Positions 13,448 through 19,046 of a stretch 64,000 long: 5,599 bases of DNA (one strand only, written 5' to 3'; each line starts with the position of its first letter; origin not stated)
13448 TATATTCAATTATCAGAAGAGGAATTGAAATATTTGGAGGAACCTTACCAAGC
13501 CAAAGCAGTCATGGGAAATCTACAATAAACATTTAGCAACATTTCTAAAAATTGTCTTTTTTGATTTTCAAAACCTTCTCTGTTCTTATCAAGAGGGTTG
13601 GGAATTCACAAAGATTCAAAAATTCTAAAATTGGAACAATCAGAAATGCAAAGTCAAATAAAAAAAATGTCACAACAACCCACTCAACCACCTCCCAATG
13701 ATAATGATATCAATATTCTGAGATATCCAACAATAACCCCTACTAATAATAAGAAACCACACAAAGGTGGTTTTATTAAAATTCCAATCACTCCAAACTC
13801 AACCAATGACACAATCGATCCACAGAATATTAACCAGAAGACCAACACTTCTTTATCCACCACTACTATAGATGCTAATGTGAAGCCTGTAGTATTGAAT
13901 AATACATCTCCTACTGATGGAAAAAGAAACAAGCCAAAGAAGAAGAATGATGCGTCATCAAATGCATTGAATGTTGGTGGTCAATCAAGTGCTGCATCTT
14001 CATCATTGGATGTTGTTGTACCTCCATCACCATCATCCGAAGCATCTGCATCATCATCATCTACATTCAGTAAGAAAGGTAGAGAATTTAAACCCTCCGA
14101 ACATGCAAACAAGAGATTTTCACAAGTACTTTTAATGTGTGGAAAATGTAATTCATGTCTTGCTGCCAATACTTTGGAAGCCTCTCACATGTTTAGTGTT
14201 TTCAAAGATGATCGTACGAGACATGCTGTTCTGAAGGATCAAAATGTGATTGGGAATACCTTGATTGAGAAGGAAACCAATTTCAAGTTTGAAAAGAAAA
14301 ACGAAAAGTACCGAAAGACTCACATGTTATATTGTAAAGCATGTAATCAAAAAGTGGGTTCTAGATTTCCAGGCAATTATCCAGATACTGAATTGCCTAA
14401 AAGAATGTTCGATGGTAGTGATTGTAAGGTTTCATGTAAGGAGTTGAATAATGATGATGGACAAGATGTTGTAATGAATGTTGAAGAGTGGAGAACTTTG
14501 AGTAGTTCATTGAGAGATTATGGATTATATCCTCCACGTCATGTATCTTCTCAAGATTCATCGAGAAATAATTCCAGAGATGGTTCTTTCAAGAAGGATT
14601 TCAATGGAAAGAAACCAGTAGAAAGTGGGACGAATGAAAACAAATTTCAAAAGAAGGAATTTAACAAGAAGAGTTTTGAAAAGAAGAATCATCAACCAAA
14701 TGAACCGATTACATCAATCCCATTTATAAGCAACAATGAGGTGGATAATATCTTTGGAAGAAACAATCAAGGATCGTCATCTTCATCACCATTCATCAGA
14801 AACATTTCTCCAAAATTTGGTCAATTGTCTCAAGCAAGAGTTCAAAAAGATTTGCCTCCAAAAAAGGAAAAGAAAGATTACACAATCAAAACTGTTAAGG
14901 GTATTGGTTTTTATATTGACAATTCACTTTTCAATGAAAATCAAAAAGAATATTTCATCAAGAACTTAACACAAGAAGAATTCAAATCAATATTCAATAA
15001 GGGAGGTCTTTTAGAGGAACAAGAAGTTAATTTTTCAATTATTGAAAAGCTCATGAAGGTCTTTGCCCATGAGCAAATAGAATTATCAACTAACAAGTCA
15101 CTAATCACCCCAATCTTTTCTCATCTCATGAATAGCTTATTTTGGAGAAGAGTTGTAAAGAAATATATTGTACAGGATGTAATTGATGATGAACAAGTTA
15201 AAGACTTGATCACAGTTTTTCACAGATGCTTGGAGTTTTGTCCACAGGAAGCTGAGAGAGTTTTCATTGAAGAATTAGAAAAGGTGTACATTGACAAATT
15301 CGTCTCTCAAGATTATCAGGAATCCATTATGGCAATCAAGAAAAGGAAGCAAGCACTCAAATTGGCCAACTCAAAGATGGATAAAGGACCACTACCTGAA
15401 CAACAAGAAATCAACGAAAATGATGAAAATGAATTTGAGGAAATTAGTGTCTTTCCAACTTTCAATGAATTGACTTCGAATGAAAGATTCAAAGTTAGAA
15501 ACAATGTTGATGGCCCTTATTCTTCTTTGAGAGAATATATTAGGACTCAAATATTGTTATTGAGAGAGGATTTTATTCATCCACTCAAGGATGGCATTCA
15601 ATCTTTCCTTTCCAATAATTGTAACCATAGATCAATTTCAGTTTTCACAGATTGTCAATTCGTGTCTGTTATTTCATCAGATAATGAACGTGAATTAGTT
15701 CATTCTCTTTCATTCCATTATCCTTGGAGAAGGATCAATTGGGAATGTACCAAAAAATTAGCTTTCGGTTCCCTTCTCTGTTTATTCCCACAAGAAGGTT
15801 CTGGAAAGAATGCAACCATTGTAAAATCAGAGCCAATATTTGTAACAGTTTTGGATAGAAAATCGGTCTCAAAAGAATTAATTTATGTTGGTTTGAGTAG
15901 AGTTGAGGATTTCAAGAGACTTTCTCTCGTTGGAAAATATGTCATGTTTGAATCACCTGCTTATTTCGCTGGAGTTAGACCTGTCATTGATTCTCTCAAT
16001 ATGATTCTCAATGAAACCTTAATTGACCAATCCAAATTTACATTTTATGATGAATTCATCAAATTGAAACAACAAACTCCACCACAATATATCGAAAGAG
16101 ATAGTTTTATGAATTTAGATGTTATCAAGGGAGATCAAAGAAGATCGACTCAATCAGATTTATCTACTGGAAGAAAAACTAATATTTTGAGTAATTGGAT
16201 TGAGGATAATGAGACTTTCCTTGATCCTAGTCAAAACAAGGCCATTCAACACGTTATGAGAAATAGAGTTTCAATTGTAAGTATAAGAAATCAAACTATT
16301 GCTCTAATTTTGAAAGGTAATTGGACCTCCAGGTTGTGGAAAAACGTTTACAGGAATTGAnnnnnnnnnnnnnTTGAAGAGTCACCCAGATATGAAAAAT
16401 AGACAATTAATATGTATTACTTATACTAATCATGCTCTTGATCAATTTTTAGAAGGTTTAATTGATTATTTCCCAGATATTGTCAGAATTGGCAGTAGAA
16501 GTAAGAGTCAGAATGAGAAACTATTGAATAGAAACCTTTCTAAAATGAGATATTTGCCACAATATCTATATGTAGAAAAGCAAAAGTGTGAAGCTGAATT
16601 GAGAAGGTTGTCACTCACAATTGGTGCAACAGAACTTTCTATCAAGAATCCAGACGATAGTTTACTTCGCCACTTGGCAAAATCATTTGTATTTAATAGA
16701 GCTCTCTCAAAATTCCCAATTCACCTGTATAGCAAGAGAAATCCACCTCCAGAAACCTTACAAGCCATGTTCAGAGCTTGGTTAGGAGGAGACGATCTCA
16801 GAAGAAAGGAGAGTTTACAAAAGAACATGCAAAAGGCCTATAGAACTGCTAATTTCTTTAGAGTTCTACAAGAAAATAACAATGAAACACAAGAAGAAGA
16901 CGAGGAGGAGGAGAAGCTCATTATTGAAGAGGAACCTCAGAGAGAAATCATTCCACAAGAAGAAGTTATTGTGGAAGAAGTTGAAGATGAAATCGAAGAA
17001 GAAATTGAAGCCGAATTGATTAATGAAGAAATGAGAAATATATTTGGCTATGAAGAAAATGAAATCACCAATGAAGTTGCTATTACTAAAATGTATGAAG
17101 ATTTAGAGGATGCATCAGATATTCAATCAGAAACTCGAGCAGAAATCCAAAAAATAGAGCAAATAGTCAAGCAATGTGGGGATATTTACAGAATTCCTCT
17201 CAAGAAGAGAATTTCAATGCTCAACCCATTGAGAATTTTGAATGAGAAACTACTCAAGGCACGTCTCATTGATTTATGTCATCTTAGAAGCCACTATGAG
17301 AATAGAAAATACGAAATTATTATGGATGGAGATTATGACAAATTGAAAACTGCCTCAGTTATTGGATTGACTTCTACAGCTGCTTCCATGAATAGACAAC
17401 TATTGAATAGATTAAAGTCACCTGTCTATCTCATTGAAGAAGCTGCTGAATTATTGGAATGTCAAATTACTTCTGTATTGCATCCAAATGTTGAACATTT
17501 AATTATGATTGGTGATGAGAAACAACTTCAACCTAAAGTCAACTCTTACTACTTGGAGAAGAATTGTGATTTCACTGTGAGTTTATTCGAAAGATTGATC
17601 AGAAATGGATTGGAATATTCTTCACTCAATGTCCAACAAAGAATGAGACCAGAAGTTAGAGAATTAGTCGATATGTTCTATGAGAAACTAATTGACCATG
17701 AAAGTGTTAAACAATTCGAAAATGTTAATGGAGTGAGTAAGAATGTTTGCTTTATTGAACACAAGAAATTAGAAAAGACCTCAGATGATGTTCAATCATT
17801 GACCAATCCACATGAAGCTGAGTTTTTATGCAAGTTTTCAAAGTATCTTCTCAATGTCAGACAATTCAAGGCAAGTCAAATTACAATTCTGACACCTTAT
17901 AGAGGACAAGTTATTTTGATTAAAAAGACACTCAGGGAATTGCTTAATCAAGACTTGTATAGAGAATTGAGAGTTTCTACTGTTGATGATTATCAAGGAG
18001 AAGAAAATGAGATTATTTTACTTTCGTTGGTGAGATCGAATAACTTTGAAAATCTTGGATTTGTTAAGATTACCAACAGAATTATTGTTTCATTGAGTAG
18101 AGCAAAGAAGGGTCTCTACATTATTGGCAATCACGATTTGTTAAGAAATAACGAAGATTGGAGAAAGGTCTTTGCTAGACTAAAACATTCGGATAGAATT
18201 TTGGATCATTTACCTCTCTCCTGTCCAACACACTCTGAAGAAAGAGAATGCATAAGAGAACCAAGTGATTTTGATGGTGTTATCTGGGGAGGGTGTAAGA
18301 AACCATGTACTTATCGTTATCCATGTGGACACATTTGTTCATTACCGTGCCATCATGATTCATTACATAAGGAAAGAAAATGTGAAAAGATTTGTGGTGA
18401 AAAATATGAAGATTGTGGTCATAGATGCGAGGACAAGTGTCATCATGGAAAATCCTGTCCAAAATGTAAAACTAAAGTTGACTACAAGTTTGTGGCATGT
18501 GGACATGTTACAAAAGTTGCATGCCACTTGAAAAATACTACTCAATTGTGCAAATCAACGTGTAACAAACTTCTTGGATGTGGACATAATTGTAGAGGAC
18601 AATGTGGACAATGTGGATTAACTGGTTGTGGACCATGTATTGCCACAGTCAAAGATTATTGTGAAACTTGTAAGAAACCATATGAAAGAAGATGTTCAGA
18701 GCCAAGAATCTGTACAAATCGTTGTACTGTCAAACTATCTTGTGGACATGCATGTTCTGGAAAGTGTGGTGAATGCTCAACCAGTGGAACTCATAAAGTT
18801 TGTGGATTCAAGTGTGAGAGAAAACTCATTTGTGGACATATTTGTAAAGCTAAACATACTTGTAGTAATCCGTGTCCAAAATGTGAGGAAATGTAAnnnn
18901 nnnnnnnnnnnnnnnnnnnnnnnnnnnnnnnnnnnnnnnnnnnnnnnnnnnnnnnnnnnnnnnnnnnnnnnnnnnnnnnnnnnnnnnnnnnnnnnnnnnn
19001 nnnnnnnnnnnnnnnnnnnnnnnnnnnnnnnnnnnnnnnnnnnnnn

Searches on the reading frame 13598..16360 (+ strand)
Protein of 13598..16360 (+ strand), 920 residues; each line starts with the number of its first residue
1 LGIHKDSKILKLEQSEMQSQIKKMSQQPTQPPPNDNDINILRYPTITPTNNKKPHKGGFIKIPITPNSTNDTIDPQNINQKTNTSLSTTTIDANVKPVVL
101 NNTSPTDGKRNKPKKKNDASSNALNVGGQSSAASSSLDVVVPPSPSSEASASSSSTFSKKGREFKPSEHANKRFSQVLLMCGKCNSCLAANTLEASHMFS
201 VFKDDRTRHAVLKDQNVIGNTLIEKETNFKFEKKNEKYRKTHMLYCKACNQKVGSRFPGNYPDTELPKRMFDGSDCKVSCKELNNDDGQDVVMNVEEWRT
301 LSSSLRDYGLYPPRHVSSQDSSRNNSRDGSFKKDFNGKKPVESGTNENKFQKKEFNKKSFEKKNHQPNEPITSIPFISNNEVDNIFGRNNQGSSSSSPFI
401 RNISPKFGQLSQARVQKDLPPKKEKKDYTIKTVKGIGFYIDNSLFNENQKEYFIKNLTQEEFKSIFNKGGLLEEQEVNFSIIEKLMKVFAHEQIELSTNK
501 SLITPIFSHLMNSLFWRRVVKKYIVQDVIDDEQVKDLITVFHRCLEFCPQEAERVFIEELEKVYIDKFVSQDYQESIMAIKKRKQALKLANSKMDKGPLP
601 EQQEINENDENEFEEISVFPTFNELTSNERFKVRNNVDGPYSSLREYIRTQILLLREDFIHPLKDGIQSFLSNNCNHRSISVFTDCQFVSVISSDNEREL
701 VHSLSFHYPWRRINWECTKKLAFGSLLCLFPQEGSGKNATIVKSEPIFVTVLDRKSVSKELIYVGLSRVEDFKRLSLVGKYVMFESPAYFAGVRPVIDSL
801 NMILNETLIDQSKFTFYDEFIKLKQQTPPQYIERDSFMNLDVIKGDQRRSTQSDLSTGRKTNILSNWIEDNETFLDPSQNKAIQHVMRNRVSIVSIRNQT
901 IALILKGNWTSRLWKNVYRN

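Call 66: search_protein_families(library=pfam, proteins=[window:13598-16360:+], max_evalue=0.0001)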
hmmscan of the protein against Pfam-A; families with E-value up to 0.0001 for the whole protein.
window:13598-16360:+ (920 aa): 1 family
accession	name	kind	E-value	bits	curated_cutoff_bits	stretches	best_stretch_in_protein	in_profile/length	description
PF25396.1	ZNFX1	-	2.2e-08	34.5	27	1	677-786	3-106/107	ZNFX1 domain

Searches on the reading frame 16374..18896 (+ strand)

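Call 66: search_protein_families(library=pfam, proteins=[window:16374-18896:+], max_evalue=0.0001)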
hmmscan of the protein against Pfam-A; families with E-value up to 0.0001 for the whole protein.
window:16374-18896:+ (840 aa): 2 families
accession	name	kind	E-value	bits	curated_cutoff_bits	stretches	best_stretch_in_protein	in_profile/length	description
PF13087.12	AAA_12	-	3.4e-41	141.4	27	1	401-587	2-194/195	AAA domain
PF13086.12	AAA_11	-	6.4e-10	39.7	27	1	6-391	50-256/257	AAA domain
